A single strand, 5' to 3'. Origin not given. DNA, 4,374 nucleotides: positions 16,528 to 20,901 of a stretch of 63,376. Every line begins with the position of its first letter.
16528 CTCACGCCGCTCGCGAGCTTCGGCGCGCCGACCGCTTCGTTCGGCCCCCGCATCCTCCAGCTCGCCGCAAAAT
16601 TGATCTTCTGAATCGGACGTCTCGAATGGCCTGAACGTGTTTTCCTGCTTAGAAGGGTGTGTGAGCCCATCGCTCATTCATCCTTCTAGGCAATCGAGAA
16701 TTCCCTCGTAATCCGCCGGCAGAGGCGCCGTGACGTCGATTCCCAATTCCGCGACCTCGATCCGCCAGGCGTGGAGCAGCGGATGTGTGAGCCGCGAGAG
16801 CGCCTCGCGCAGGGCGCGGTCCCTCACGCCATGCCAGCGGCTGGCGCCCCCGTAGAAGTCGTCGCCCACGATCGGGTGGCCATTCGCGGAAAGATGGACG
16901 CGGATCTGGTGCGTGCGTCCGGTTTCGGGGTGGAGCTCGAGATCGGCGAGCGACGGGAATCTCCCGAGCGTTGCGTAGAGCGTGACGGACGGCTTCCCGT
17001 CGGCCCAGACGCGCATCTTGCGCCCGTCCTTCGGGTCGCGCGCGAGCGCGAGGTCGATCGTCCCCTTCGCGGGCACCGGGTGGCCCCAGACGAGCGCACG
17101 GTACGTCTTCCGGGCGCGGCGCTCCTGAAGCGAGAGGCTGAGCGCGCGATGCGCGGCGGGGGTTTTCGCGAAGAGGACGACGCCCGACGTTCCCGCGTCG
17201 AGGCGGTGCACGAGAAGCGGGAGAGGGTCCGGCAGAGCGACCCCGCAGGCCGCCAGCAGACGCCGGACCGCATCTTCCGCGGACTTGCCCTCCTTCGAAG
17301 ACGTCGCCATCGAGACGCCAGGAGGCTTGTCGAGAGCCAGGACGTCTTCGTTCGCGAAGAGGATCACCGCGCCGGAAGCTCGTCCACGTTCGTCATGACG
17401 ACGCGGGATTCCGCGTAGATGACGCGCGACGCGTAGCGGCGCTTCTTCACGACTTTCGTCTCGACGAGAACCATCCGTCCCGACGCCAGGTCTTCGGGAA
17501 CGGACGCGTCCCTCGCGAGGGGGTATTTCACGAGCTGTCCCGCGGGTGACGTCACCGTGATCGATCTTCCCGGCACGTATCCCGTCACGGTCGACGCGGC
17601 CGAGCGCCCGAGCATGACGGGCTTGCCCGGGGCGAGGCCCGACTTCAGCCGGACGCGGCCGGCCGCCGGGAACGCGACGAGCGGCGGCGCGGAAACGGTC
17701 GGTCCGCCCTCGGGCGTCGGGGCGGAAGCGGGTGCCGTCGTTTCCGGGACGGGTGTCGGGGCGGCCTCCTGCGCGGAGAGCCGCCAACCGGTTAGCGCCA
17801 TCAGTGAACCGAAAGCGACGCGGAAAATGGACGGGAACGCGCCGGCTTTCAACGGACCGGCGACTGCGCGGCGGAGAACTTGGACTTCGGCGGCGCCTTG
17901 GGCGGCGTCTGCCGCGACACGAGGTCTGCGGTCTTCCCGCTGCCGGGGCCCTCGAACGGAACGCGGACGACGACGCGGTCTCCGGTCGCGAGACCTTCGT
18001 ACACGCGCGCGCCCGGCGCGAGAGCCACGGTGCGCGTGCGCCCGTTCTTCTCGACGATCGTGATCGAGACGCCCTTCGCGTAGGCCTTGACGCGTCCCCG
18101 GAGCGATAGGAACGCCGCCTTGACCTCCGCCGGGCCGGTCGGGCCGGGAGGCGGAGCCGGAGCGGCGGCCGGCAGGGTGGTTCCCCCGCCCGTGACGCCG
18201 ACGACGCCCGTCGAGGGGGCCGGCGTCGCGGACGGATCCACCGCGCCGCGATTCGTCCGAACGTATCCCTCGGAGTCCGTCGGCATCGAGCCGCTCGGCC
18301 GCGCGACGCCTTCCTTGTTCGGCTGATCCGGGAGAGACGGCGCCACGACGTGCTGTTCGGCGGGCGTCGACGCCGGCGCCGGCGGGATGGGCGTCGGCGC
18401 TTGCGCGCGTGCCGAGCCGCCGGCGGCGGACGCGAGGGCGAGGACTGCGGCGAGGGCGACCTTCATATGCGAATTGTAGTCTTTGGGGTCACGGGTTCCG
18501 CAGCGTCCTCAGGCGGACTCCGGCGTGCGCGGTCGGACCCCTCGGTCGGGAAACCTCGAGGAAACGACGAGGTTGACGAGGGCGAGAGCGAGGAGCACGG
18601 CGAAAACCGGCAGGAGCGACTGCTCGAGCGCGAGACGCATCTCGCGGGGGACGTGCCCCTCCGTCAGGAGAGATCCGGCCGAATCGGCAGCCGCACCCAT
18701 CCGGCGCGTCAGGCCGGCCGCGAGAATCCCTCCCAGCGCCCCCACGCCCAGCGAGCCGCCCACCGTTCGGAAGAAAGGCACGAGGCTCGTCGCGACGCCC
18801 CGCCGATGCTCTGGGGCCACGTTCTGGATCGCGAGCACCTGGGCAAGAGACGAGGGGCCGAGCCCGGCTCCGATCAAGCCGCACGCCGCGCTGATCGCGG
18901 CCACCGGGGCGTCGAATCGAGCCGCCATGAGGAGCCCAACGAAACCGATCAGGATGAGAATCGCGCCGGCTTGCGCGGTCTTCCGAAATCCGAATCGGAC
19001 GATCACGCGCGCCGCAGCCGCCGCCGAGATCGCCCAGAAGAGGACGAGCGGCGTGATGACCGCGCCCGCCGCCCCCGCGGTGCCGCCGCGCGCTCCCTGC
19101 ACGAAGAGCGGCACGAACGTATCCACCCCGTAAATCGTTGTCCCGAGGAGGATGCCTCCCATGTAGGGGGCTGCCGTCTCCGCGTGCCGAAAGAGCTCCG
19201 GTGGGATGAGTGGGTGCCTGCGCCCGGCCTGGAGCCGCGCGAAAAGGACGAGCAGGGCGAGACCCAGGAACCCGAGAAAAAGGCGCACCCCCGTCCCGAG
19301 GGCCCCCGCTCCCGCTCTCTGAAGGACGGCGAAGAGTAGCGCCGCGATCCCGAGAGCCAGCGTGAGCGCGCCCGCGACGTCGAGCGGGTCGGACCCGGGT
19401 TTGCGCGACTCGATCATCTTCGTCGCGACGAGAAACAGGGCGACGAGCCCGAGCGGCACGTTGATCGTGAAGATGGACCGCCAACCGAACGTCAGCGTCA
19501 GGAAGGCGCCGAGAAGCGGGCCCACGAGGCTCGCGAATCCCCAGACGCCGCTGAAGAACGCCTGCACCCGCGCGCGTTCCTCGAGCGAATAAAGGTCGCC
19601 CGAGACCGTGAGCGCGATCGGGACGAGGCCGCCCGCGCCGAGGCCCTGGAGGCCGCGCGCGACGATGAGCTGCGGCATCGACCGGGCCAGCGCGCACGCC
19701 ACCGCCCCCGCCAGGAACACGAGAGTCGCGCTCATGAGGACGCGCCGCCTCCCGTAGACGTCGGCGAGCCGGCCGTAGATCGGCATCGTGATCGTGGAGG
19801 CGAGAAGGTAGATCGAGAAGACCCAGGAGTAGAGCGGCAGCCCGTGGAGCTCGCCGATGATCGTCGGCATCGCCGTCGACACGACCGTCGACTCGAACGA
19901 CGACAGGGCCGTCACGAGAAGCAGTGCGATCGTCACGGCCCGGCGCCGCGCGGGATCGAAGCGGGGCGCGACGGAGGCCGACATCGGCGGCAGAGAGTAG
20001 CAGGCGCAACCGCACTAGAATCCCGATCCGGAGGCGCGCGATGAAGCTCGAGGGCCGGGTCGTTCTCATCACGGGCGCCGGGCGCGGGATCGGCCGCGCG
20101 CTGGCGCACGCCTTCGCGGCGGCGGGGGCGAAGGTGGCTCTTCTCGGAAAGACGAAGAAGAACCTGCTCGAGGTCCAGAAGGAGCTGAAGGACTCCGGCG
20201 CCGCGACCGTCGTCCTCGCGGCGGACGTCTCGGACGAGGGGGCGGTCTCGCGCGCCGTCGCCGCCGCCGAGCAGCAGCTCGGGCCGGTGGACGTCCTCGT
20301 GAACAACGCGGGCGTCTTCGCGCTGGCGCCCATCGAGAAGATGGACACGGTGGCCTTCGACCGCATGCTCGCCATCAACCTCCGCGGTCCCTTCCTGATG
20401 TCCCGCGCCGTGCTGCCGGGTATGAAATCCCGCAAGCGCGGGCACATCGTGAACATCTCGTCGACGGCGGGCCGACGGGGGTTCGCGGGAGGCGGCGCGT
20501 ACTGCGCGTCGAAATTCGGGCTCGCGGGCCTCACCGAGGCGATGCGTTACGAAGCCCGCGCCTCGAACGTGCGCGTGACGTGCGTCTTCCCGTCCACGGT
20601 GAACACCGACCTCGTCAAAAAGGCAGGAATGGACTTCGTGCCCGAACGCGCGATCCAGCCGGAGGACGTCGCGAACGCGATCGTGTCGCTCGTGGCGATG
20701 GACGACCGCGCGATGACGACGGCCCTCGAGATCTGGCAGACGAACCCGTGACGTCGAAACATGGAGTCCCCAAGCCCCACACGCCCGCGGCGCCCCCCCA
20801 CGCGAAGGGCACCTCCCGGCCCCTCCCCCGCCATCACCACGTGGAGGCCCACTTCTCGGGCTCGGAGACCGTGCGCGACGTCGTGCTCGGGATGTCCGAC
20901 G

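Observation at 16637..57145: Family of short AT-rich repeats (core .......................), often as inverted pairs, embedded in-frame in ORFs and in spacers of an approximately 70% GC sequence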

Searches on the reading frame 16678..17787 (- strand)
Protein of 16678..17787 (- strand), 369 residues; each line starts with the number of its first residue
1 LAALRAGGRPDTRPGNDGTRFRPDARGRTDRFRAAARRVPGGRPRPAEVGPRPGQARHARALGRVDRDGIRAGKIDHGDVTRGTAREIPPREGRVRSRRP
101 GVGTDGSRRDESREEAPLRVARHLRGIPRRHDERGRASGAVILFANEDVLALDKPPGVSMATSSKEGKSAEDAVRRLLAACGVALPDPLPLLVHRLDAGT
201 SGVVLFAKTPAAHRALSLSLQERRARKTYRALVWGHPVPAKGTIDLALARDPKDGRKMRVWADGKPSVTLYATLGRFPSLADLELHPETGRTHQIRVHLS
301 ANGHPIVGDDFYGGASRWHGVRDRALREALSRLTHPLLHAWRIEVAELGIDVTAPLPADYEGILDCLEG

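Call 18: search_protein_families(library=pfam, proteins=[window:16678-17787:-])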
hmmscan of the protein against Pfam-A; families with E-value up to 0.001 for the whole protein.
window:16678-17787:- (369 aa): 1 family
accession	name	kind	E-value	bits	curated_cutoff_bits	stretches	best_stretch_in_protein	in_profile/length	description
PF00849.27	PseudoU_synth_2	-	6.9e-27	95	26.8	1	148-301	1-152/152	RNA pseudouridylate synthase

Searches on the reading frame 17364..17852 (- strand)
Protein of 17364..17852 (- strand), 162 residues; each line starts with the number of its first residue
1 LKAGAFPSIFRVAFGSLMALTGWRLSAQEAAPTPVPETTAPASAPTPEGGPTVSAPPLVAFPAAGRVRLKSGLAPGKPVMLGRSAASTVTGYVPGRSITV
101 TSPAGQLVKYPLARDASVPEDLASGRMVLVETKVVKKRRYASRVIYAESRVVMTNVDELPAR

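Call 65: search_protein_families(library=pfam, proteins=[window:17364-17852:-])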
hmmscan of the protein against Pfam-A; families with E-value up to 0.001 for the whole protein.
window:17364-17852:- (162 aa): 0 families

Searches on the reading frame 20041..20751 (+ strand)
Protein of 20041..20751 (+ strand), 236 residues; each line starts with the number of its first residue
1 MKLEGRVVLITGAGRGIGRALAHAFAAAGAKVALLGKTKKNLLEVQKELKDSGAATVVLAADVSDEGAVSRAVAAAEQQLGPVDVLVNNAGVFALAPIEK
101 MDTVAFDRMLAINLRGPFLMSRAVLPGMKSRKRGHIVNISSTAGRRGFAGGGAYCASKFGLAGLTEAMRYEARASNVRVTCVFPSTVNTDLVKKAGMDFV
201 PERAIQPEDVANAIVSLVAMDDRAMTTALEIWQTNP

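Call 65: search_protein_families(library=pfam, proteins=[window:20041-20751:+])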
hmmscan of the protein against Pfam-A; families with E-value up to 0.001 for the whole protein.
window:20041-20751:+ (236 aa): 4 families
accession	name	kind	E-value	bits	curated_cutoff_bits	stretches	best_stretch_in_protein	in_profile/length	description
PF00106.31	adh_short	-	1.1e-61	208.2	26.6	1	6-195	1-190/195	short chain dehydrogenase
PF13561.12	adh_short_C2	-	7.2e-44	150.6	27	1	12-226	1-225/236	Enoyl-(Acyl carrier protein) reductase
PF08659.16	KR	-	3.3e-18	66.7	22.6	1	8-170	3-165/180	KR domain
PF23441.1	SDR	-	0.00012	22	27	1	2-194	4-201/258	SDR-like rossmann domain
